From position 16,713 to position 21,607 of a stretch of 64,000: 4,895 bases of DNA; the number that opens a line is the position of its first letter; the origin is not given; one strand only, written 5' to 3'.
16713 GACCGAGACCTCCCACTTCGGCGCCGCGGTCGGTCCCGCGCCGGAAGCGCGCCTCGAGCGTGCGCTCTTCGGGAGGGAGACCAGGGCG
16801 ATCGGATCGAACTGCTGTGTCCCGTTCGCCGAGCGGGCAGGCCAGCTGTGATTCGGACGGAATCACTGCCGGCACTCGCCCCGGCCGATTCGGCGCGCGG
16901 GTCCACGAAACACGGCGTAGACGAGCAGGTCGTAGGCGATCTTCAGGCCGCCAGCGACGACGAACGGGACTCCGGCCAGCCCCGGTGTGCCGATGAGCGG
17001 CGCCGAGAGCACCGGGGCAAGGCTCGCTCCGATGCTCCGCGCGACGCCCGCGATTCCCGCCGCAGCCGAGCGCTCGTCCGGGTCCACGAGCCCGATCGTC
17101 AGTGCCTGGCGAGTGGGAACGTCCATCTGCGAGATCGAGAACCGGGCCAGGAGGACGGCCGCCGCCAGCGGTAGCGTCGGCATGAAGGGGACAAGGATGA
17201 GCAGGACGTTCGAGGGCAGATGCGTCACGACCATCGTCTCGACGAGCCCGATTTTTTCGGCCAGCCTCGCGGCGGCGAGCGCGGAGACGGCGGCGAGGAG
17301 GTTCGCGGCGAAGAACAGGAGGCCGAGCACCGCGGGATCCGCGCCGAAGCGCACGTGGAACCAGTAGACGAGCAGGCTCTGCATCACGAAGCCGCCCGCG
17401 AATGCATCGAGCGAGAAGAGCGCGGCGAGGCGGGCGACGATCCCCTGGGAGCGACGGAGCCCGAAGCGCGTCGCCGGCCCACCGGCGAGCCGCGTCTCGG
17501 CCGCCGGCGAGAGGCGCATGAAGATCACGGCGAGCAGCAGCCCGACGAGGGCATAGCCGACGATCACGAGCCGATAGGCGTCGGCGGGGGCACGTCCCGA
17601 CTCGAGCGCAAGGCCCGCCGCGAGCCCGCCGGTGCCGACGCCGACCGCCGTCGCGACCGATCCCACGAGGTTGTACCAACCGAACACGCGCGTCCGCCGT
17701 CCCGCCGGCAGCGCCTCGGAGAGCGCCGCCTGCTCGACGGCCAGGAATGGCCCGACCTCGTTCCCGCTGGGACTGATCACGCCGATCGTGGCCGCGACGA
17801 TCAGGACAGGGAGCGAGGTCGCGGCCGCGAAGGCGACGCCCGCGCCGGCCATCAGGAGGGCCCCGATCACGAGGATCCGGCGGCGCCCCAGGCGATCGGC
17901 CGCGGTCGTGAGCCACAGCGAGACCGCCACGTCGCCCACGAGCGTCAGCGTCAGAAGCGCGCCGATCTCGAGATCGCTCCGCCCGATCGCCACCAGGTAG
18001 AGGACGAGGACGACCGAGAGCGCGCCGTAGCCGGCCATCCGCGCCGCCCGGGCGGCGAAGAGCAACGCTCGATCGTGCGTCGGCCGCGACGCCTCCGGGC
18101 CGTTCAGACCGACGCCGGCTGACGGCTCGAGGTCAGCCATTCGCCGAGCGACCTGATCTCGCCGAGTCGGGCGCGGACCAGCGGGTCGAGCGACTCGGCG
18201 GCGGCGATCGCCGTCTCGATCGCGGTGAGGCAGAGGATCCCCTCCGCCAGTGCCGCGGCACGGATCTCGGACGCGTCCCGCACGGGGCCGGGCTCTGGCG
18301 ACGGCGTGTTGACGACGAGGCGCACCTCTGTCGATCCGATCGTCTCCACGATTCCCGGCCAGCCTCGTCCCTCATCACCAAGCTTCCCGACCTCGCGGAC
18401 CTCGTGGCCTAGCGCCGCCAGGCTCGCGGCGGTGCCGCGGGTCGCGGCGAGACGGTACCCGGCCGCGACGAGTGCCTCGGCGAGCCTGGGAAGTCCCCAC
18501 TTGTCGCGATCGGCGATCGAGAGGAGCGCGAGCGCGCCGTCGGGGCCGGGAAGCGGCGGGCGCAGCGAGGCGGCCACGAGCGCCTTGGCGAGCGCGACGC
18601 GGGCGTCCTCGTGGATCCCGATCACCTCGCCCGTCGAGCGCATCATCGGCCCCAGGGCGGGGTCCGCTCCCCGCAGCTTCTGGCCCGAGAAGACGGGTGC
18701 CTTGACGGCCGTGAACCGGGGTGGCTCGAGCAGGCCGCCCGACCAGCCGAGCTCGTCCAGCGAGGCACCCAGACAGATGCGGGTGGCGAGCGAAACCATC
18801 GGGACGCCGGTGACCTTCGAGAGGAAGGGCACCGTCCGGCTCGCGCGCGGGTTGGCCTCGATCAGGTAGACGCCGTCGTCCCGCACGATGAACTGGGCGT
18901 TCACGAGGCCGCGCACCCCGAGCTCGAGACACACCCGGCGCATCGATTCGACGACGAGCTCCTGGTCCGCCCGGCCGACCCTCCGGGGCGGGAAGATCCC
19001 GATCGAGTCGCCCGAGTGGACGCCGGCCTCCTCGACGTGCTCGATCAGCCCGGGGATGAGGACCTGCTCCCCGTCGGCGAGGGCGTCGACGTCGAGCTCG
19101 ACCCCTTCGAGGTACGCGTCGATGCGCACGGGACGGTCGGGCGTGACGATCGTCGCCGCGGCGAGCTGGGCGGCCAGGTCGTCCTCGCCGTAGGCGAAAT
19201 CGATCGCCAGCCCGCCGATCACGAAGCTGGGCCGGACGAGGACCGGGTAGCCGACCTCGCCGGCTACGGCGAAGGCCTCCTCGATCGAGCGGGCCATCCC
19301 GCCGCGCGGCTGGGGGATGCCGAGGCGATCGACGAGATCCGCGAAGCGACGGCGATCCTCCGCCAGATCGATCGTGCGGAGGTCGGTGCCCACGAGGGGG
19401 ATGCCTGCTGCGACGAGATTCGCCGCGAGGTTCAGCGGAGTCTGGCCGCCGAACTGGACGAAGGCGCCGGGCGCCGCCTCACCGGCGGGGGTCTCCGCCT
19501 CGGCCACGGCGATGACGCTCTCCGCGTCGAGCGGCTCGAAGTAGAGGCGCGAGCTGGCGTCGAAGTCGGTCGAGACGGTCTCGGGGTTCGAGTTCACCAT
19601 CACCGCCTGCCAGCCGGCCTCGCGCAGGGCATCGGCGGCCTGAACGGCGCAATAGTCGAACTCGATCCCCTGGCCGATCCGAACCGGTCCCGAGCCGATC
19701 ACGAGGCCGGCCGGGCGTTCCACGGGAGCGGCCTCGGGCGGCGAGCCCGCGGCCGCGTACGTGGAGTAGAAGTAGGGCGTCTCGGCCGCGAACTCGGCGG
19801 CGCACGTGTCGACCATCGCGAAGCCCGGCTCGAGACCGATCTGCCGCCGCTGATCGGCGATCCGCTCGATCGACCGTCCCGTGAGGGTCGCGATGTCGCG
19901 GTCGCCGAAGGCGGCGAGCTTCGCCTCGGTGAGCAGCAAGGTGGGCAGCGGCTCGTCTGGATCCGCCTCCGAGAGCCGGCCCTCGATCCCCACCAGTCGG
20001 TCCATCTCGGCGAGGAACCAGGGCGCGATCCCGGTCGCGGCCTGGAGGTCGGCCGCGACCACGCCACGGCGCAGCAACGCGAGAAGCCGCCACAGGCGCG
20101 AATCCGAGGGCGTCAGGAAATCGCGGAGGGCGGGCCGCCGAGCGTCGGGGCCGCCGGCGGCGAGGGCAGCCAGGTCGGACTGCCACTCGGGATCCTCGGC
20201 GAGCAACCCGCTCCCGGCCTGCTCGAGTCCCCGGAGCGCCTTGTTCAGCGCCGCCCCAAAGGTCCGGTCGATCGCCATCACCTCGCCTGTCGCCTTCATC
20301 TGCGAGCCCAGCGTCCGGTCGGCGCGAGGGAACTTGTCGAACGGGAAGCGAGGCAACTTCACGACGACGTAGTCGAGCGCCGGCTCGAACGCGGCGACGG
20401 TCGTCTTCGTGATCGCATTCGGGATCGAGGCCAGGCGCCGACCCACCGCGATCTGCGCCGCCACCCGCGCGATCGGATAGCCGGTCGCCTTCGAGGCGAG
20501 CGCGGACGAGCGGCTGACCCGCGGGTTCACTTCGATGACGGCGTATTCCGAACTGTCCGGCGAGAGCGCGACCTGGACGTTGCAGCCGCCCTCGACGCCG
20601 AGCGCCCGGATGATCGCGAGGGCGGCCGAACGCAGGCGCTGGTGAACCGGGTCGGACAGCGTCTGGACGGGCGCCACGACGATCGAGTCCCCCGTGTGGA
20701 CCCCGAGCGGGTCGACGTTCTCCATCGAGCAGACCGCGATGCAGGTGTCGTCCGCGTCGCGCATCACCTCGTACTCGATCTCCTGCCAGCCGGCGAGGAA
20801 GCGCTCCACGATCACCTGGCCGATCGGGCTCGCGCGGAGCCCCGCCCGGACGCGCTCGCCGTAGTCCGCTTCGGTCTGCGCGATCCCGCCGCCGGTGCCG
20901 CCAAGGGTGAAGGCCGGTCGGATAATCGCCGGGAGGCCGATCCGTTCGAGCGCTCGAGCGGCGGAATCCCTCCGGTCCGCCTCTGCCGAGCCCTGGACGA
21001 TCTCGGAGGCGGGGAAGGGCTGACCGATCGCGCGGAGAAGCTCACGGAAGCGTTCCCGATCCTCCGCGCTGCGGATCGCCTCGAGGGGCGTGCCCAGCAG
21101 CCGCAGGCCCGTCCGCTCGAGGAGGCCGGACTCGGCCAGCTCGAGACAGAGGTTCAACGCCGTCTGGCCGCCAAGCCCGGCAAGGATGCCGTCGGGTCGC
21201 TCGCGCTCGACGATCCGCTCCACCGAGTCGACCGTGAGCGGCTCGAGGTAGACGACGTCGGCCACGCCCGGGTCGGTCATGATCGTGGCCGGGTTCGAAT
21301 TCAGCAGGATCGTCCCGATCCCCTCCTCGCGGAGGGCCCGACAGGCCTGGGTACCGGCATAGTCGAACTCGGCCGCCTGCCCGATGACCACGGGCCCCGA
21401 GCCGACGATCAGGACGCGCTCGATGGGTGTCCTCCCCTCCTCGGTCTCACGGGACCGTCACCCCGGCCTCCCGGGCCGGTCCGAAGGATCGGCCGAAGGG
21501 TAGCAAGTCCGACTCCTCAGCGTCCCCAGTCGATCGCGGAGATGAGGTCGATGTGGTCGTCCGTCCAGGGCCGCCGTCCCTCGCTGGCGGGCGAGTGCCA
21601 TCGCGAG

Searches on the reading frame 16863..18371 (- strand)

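Call 48: search_protein_families(library=pfam, proteins=[window:16863-18371:-], max_evalue=0.0001)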
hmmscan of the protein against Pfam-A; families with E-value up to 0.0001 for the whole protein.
window:16863-18371:- (502 aa): 1 family
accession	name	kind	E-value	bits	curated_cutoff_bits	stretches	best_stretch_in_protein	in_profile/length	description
PF07690.21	MFS_1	-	2.2e-31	109.5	33.4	2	104-453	1-347/347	Major Facilitator Superfamily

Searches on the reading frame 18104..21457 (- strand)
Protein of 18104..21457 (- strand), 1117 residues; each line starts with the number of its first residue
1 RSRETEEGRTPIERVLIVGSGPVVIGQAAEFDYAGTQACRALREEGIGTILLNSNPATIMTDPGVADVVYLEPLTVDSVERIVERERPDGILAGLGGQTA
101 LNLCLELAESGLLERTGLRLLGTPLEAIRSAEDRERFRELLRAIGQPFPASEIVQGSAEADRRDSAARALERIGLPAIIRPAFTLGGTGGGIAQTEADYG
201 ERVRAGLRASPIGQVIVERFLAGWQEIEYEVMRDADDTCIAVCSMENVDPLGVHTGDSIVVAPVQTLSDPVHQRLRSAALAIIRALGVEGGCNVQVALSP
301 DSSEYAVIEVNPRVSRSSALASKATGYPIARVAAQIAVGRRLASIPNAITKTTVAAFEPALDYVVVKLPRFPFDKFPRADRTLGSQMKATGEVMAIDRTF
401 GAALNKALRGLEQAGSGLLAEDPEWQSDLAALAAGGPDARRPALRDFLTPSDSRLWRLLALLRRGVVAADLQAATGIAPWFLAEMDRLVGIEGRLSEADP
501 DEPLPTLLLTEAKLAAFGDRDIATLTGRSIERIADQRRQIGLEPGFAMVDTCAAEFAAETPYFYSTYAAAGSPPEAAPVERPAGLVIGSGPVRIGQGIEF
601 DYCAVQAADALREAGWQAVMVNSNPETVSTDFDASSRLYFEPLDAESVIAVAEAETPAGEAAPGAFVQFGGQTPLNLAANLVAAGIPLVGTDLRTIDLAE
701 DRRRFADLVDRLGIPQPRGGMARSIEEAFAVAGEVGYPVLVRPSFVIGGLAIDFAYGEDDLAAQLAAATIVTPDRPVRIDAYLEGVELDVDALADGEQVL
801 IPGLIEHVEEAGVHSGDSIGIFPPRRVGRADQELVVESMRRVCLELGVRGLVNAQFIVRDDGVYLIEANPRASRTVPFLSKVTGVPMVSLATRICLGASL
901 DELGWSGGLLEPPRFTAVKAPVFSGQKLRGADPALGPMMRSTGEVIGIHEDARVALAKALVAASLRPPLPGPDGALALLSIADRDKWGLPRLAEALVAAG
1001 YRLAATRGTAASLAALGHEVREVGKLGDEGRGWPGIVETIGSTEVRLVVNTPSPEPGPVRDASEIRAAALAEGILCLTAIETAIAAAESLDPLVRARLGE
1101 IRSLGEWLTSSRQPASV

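Call 48: search_protein_families(library=pfam, proteins=[window:18104-21457:-], max_evalue=0.0001)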
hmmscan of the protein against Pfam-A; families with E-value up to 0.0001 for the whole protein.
window:18104-21457:- (1117 aa): 8 families
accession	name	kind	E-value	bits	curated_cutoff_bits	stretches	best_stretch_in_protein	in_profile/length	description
PF02786.22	CPSase_L_D2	-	2.7e-97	324.8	19.8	2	133-343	1-209/211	Carbamoyl-phosphate synthase L chain, ATP binding domain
PF25596.1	CPSase_L_D1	-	1.6e-87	289.7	27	2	13-129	3-117/118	Carbamoyl phosphate synthase preATP-grasp domain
PF02787.25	CPSase_L_D3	-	1.9e-13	50.7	26.6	1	449-526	5-80/80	Carbamoyl-phosphate synthetase large chain, oligomerisation domain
PF02142.27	MGS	-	2e-13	50.7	24.1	1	991-1078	4-94/94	MGS-like domain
PF15632.11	ATPgrasp_Ter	-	1.3e-11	44.8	29.1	1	781-897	9-110/131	ATP-grasp in the biosynthetic pathway with Ter operon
PF07478.18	Dala_Dala_lig_C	-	3.5e-10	40.2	24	0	148-312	9-174/204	D-ala D-ala ligase C-terminus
PF02655.19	ATP-grasp_3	-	5.2e-10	40.1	23.2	1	701-872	3-157/160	ATP-grasp domain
PF02222.28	ATP-grasp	-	2.8e-06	27.5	27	0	158-315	14-164/179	ATP-grasp domain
